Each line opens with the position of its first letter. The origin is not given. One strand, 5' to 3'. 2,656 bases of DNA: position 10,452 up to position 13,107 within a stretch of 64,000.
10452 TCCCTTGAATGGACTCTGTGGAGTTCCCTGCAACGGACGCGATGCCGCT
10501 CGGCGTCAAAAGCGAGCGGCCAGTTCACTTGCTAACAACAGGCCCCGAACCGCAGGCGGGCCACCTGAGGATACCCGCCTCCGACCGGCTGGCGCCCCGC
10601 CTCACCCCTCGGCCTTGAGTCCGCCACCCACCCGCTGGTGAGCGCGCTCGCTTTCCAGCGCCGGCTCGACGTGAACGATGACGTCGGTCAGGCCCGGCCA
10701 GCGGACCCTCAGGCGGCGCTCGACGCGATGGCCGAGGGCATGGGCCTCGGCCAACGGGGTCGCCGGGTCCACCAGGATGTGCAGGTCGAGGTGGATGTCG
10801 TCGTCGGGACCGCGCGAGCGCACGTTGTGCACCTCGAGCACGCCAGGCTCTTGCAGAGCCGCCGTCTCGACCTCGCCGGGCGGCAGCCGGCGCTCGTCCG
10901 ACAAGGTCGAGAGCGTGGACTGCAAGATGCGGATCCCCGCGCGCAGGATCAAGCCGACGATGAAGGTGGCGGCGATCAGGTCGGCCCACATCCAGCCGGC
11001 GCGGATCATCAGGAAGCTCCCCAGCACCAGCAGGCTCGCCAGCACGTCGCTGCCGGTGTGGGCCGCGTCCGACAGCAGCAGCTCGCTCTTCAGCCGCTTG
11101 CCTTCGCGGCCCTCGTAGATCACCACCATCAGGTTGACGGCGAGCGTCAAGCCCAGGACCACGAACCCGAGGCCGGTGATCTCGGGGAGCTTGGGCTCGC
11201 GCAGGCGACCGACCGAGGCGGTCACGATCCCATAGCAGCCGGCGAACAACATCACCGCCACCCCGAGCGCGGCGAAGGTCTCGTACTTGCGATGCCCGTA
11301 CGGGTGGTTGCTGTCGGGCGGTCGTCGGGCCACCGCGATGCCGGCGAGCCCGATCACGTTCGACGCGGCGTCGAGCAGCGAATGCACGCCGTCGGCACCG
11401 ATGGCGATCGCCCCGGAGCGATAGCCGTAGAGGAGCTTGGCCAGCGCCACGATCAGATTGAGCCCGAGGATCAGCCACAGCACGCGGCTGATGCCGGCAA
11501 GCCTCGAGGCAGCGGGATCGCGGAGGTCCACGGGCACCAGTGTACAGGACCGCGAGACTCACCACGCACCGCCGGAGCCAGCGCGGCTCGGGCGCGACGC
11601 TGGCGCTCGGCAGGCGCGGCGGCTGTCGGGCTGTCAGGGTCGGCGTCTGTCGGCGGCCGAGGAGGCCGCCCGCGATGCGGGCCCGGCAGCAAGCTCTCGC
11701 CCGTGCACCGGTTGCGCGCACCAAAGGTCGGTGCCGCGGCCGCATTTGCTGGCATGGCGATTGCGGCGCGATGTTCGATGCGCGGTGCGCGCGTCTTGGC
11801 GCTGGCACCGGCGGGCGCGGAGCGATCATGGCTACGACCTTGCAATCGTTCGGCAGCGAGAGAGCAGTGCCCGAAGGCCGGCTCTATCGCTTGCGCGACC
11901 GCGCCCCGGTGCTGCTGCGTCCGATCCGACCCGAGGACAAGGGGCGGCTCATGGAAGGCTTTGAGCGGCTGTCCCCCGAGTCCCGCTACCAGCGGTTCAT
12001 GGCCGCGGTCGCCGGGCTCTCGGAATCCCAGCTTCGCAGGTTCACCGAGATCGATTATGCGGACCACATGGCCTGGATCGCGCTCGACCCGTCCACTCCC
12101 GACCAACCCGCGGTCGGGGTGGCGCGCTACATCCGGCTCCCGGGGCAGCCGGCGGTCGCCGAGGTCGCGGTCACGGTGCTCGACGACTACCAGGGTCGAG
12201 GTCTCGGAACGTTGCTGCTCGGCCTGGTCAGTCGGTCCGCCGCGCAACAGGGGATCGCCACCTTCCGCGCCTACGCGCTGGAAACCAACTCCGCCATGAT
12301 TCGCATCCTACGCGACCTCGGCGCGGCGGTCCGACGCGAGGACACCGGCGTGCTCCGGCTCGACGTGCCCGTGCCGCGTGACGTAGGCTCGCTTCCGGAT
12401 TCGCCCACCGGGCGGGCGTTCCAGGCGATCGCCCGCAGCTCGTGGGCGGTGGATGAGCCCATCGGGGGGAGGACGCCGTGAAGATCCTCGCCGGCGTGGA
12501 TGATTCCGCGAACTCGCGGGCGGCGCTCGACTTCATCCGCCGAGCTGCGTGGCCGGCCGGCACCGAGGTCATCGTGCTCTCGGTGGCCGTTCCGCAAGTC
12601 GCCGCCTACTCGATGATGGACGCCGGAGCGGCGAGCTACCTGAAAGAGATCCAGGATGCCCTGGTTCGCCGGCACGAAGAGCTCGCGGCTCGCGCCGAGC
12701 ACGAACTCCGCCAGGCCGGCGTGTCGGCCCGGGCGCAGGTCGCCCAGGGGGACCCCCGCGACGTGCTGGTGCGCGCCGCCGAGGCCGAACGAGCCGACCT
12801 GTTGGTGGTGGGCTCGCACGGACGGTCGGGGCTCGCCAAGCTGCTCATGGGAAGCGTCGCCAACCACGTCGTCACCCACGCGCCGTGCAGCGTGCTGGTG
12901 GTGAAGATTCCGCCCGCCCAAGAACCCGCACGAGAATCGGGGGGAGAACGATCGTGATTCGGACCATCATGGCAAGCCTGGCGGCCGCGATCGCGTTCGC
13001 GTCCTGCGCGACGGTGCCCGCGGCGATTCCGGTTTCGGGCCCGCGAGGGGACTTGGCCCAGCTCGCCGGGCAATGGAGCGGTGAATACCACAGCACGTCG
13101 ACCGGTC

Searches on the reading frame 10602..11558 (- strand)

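Call 8: search_protein_families(library=pfam, proteins=[window:10602-11558:-], max_evalue=0.0001)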
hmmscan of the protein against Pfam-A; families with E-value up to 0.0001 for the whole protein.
window:10602-11558:- (318 aa): 2 families
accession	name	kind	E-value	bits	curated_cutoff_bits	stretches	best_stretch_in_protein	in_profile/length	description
PF01545.26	Cation_efflux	-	1.8e-39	136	26.6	1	27-219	1-197/198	Cation efflux family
PF16916.11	ZT_dimer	-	1.1e-18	67.4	26.7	1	229-299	8-77/78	Dimerisation domain of Zinc Transporter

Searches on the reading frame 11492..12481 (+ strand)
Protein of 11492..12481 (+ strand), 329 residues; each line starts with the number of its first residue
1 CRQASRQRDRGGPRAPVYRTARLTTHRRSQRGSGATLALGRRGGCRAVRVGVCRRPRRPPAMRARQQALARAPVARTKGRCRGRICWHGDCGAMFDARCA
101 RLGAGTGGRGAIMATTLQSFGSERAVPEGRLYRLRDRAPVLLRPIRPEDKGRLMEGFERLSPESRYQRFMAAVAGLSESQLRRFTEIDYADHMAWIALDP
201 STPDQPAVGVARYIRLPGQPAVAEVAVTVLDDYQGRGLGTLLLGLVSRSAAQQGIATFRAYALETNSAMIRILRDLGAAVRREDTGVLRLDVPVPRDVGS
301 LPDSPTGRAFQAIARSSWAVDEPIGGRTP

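Call 8: search_protein_families(library=pfam, proteins=[window:11492-12481:+], max_evalue=0.0001)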
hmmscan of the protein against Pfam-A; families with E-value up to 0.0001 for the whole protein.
window:11492-12481:+ (329 aa): 2 families
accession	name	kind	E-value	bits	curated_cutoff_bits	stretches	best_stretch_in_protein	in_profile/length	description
PF13302.13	Acetyltransf_3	-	1.2e-09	39.4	25.4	1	140-278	2-137/138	Acetyltransferase (GNAT) domain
PF00583.31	Acetyltransf_1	-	4.5e-07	30.6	20.7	1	186-277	24-115/116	Acetyltransferase (GNAT) family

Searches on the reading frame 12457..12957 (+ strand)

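Call 8: search_protein_families(library=pfam, proteins=[window:12457-12957:+], max_evalue=0.0001)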
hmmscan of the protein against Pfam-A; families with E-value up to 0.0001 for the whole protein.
window:12457-12957:+ (166 aa): 1 family
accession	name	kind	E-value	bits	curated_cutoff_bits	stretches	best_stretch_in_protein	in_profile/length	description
PF00582.32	Usp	-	6.9e-31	108.1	24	1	9-150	4-141/141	Universal stress protein family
